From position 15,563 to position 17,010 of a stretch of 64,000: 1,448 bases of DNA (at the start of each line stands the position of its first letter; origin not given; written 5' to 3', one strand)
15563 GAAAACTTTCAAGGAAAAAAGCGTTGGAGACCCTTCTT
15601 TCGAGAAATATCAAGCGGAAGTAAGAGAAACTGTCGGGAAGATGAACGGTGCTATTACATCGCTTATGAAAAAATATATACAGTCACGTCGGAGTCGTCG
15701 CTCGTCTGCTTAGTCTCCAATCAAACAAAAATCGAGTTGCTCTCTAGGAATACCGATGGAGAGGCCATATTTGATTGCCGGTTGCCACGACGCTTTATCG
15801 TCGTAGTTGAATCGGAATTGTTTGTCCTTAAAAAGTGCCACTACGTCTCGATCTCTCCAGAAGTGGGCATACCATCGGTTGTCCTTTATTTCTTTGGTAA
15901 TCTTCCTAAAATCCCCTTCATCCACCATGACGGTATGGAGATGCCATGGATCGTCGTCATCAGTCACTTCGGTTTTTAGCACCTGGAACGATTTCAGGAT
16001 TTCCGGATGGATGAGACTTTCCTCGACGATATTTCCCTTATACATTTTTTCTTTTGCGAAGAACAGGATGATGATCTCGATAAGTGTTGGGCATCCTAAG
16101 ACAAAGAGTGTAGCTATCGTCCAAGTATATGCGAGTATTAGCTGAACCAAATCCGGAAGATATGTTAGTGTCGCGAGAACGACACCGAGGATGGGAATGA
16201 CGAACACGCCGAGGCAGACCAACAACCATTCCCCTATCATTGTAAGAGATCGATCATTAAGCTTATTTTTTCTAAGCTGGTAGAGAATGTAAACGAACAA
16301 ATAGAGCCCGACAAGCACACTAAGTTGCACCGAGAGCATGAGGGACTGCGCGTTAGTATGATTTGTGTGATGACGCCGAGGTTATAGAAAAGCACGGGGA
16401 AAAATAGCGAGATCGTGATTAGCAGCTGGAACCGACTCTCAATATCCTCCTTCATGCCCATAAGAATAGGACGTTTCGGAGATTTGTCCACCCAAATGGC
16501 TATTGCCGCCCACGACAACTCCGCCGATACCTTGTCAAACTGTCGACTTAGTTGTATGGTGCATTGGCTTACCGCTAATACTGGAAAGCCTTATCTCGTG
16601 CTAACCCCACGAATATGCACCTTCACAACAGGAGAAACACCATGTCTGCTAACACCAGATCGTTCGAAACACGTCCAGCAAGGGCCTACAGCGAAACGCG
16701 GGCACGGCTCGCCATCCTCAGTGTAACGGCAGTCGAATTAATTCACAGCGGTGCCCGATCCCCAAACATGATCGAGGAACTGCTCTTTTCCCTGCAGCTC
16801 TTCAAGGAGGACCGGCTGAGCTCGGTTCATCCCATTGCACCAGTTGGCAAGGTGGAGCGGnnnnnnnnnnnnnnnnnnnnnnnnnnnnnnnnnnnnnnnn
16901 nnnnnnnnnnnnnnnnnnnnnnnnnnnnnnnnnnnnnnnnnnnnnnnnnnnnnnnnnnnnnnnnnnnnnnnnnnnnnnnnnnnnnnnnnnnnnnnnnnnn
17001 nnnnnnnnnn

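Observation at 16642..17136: Standalone RNA polymerase alpha-CTD-like protein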

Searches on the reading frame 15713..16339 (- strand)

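Call 34: search_protein_families(library=pfam, proteins=[window:15713-16339:-], max_evalue=0.01)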
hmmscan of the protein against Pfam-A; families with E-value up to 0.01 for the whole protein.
window:15713-16339:- (209 aa): 1 family
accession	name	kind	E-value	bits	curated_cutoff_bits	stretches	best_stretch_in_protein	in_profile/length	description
PF16531.10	SAS-6_N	-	0.0025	18.4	25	1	113-150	37-74/135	Centriolar protein SAS N-terminal domain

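Call 74: search_protein_families(library=padloc, proteins=[window:15713-16339:-], max_evalue=0.01)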
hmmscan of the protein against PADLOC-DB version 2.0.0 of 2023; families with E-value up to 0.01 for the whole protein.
window:15713-16339:- (209 aa): 0 families

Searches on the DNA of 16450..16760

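Call 96: search_rna_families(source=window, start=16450, end=16760, threshold=evalue, max_evalue=10)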
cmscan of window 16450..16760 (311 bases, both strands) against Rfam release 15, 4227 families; matches with E-value up to 10: 0.
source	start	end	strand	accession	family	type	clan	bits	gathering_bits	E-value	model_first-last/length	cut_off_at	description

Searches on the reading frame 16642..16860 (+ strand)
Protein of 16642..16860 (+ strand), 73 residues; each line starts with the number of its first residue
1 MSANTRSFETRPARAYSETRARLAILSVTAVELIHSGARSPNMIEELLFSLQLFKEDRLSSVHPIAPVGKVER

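Call 52: find_homologous_proteins(query=A5, max_evalue=0.001)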
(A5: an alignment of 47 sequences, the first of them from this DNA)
Query A5 (47 sequences) (73 aa, profile of the alignment): 4 proteins with E <= 0.001 among 1553 candidates.
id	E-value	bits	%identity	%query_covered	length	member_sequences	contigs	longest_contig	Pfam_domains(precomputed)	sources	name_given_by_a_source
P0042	9.5e-17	78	55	64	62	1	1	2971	-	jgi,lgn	-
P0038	1.5e-15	74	56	62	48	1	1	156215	-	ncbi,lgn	-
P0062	4.9e-15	73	52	60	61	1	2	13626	-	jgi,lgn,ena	jgi:hypothetical protein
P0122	2.1e-9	55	44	53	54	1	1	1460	-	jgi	jgi:hypothetical protein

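Call 71: search_solved_structures(query=A5, max_evalue=10, show_alignments=2)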
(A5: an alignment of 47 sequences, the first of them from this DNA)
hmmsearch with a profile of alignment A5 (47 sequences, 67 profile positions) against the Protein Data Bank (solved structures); distinct sequences matched with E-value up to 10: 16.
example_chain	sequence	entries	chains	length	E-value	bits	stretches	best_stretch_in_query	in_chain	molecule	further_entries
6een_A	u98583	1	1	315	1.5e-11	47.1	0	42-54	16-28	Designer Pentatricopeptide Protein dPPR10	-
6een_B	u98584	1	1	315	6.9e-11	45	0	42-54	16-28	Designer Pentatricopeptide Protein dPPR10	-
6een_D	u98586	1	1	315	1.3e-10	44.1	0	42-54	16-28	Designer Pentatricopeptide Protein dPPR10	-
6een_C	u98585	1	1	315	3.3e-10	42.9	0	42-54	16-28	Designer Pentatricopeptide Protein dPPR10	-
4ozs_A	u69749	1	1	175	7.4e-07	32.1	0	42-55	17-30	Alpha solenoid protein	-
7qri_A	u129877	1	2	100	0.11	15.5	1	39-65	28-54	Tryptophan 5-hydroxylase 2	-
2o8b_B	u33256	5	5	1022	0.32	14.1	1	28-58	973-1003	DNA mismatch repair protein MSH6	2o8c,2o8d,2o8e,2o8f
8ag6_B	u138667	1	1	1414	0.34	14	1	28-58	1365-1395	DNA mismatch repair protein Msh6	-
8e1e_A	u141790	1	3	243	0.42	13.7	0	19-31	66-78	SG122_C3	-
5h8w_A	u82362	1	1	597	0.48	13.5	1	33-52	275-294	ATP-dependent DNA helicase Ta0057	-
3o6y_X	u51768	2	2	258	0.57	13.2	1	12-45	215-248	Retro-Aldolase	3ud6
3nxf_A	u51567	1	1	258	0.58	13.2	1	12-45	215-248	Retro-Aldolase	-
3n2a_A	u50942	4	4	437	0.72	12.9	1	44-60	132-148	Bifunctional folylpolyglutamate synthase/dihydrofolate synthase | Dihydrofolate:folylpolyglutamate synthetase | Dihydrofolate synthase / folylpolyglutamate synt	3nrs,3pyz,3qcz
8oix_D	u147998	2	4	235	0.78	12.8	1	14-38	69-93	Proteasome subunit alpha type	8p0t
7wiy_B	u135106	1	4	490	1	12.4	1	40-65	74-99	Tryptophan 5-hydroxylase 2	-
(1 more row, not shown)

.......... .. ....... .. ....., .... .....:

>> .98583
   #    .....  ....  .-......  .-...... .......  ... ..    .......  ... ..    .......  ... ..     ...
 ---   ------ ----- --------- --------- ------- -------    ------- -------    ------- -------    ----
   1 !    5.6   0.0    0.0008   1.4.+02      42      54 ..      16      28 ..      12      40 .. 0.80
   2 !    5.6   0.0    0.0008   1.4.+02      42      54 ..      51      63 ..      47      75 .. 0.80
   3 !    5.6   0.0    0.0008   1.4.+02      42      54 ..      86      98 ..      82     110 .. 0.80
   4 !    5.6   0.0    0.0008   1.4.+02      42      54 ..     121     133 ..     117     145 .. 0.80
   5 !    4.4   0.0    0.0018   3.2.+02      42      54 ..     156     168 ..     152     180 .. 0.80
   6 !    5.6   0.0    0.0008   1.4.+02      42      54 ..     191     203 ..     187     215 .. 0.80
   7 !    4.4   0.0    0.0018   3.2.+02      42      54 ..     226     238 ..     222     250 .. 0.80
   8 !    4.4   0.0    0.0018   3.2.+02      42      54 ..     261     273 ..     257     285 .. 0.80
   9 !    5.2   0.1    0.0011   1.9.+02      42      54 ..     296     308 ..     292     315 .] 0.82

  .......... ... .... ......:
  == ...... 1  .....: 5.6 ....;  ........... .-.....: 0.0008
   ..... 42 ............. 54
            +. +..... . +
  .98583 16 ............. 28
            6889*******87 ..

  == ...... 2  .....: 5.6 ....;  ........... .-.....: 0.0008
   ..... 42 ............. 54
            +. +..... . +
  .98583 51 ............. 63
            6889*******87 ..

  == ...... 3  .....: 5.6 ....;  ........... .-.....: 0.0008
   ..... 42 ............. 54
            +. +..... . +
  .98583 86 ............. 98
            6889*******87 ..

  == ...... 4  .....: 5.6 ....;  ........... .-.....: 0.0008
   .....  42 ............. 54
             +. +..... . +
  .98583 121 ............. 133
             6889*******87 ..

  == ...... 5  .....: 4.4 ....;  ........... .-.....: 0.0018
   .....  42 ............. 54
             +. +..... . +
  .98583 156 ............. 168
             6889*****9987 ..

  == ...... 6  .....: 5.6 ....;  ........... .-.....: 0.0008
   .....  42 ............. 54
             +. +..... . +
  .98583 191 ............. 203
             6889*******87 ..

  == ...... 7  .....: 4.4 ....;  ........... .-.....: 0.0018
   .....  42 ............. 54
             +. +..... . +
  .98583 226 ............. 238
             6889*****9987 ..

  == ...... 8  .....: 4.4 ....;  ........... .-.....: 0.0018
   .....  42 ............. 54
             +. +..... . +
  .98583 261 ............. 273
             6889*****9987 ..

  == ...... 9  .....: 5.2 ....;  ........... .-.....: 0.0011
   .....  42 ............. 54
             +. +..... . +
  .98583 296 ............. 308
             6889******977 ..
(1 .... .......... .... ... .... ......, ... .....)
